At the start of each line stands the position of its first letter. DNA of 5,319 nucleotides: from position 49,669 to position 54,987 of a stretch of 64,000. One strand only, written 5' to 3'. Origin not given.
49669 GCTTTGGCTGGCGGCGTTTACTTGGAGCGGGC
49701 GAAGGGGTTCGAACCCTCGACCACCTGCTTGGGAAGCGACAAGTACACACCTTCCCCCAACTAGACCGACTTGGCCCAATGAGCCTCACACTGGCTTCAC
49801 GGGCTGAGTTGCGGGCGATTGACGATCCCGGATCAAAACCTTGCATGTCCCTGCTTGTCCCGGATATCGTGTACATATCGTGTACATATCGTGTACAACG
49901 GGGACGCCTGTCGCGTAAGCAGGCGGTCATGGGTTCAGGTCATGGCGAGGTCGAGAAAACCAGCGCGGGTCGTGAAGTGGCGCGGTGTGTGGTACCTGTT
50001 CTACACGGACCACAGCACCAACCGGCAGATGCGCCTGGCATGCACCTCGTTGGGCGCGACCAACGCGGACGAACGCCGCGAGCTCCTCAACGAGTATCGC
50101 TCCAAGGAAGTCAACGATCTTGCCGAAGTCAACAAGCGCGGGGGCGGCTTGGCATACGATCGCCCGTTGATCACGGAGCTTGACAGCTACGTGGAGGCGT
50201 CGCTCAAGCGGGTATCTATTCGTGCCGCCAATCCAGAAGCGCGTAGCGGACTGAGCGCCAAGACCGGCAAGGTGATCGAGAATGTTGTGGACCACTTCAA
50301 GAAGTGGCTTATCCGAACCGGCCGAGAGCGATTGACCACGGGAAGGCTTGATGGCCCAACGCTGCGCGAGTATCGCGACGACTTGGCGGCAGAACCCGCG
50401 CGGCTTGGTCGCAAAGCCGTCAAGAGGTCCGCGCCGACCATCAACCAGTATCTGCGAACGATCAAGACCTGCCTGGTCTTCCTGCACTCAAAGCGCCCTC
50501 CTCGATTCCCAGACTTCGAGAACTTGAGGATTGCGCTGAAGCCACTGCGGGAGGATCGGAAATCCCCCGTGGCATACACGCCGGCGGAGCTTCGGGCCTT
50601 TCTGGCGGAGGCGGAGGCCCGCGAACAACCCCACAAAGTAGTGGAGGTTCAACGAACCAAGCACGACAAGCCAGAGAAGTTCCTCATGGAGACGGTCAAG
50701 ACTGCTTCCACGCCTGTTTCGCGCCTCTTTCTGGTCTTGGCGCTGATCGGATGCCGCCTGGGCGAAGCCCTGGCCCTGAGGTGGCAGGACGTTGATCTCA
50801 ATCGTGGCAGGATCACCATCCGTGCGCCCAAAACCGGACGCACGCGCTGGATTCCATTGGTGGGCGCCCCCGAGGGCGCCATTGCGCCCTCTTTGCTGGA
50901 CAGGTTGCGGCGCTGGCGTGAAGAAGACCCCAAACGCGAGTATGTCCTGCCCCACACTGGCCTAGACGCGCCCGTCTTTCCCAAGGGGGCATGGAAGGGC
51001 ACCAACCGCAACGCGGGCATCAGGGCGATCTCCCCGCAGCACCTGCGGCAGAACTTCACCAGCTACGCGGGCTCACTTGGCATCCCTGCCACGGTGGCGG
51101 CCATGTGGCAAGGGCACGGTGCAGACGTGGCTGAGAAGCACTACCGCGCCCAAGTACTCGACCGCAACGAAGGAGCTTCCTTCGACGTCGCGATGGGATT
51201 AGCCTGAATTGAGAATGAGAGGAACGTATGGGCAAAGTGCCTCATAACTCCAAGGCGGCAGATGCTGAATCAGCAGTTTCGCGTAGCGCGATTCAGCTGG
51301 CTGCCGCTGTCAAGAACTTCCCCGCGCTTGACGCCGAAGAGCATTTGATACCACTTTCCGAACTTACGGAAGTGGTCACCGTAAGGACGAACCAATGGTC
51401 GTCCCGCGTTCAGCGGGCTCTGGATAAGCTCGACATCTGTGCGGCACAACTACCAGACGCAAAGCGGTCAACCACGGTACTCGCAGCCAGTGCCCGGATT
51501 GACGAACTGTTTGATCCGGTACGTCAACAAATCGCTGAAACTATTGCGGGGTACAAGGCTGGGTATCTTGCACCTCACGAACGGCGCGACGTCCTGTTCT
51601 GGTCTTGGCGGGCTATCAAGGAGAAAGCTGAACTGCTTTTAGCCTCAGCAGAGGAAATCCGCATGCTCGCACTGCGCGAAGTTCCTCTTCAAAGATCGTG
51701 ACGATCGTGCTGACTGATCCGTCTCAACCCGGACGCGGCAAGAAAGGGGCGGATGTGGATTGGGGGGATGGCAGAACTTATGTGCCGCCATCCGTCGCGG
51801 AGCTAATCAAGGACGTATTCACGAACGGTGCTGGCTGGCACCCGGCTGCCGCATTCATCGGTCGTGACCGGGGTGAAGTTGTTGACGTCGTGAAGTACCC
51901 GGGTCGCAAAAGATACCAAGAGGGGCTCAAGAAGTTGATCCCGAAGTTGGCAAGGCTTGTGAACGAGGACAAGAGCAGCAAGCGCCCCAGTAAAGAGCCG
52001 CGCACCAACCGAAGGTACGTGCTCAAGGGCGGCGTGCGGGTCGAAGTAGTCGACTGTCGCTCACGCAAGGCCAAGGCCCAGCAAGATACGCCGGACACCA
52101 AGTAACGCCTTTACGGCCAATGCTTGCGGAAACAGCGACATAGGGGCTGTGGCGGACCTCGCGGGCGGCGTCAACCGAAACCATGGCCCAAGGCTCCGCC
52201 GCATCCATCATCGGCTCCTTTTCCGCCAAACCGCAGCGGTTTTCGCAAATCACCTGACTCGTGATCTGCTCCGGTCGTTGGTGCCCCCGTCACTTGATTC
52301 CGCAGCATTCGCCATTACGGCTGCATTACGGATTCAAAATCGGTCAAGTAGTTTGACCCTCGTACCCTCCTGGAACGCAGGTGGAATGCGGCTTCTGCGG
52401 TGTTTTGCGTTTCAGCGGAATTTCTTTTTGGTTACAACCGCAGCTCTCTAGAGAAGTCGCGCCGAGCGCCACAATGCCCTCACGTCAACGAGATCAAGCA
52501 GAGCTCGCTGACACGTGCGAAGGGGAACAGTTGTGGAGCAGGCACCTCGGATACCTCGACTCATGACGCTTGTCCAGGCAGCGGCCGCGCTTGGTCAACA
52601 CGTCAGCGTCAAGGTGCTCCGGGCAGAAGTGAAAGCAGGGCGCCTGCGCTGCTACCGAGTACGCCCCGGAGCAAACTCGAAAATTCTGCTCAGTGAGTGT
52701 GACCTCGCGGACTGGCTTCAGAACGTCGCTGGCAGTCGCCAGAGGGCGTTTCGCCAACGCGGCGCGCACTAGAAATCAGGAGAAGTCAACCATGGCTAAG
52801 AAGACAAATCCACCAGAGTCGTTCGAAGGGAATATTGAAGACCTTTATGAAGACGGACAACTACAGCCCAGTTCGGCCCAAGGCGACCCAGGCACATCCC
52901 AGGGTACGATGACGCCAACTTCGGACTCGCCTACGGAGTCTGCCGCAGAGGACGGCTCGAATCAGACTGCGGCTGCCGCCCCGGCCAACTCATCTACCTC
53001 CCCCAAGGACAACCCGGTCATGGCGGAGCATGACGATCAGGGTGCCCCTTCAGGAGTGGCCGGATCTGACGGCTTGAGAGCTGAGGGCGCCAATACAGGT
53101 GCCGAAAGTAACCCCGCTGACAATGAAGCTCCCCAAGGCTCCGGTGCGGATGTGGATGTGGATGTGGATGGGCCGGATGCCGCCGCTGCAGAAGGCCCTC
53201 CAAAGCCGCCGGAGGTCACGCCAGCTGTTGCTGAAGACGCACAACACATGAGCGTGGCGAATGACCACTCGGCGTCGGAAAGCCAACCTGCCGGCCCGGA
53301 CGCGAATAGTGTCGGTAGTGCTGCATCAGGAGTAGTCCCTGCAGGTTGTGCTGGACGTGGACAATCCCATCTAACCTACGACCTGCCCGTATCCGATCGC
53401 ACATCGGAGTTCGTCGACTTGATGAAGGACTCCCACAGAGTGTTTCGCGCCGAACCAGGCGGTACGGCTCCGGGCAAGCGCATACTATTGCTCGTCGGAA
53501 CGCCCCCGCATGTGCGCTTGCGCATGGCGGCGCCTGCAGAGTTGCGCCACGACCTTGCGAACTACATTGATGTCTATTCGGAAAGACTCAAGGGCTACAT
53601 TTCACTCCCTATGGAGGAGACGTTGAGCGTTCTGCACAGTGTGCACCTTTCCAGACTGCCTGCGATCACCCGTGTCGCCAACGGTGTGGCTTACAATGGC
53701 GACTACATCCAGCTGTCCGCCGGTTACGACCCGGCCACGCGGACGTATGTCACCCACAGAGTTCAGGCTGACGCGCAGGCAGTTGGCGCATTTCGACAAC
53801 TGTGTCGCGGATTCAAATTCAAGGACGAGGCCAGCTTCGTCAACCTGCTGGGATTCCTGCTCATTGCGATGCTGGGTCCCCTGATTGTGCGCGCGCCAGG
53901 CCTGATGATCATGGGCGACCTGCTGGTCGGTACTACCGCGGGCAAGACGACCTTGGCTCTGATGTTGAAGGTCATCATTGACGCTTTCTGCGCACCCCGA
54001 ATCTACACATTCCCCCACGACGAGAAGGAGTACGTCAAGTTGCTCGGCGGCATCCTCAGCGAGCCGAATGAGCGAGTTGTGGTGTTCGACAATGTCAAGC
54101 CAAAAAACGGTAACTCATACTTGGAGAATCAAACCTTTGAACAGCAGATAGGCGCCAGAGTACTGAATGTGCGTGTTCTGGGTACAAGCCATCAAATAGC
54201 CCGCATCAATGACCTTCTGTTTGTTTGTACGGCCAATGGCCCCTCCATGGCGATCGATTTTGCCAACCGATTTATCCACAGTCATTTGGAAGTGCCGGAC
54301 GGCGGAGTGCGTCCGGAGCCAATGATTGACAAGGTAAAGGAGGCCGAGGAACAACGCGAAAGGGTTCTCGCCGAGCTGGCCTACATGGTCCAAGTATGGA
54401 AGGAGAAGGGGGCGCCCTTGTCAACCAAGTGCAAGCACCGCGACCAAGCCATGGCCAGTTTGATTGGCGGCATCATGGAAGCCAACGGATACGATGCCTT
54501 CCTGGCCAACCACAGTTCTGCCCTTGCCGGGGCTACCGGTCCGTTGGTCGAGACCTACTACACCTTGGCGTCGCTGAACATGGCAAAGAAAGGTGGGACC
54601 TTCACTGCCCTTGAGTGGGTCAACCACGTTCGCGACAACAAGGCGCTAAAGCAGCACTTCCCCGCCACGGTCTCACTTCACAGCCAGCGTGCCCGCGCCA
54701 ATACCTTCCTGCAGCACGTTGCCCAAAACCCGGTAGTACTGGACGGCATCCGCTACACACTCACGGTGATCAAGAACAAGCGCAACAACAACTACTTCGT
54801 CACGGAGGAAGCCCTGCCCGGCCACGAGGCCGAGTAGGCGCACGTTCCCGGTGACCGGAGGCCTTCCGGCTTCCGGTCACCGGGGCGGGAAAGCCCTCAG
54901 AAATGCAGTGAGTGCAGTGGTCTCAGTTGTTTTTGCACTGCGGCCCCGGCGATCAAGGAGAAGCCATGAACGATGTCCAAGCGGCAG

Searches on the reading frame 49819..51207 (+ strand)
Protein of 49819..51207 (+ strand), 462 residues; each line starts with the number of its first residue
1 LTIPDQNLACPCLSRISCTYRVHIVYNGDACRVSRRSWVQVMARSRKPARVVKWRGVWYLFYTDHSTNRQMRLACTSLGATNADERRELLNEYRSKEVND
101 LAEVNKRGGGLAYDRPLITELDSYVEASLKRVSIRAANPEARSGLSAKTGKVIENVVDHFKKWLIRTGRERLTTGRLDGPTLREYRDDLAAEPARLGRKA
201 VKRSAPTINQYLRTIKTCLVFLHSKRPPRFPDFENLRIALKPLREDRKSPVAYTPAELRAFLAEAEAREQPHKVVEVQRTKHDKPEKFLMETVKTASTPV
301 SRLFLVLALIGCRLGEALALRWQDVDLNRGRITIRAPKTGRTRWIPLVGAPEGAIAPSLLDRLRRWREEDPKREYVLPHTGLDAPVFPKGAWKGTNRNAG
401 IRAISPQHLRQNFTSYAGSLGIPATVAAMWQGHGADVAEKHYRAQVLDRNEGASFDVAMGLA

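Call 23: search_protein_families(library=pfam, proteins=[window:49819-51207:+], max_evalue=0.001)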
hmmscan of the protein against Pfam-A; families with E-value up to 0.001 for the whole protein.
window:49819-51207:+ (462 aa): 1 family
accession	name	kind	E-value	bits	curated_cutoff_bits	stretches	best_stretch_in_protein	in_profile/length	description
PF00589.27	Phage_integrase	-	2e-12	47.7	27.1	1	289-442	11-165/172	Phage integrase family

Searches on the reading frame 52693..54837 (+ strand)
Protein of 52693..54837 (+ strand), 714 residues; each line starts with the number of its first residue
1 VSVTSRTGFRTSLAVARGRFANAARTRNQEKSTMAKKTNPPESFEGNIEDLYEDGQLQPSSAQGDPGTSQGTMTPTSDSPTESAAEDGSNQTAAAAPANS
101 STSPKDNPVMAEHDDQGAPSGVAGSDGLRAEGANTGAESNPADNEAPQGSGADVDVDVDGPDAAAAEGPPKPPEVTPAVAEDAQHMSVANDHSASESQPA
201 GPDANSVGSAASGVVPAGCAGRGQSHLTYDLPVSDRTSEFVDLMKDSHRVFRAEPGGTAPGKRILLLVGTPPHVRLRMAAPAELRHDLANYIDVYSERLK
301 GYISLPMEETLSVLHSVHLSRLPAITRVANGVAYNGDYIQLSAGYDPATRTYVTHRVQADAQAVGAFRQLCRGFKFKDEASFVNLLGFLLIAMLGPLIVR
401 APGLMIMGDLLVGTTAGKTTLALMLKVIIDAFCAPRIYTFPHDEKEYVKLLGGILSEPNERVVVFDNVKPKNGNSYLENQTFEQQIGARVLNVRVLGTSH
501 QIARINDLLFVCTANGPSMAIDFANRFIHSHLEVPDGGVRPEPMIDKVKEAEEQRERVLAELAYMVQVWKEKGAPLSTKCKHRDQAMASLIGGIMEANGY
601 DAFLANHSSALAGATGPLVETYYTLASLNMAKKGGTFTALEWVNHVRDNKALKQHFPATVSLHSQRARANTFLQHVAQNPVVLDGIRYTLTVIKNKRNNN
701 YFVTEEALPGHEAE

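Call 70: search_protein_families(library=pfam, proteins=[window:52693-54837:+], max_evalue=0.0001)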
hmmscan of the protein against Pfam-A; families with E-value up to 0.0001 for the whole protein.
window:52693-54837:+ (714 aa): 0 families

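Call 71: search_protein_families(library=padloc, proteins=[window:52693-54837:+], max_evalue=0.00001)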
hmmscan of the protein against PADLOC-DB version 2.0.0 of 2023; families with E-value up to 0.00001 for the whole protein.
window:52693-54837:+ (714 aa): 0 families

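Call 90: search_protein_families(library=phrogs, proteins=[window:52693-54837:+], max_evalue=0.001)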
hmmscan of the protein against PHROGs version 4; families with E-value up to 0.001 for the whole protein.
window:52693-54837:+ (714 aa): 1 family
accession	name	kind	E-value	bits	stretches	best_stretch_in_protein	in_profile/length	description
phrog_10537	-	unknown function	1.1e-11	44.4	1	379-612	902-1128/1229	-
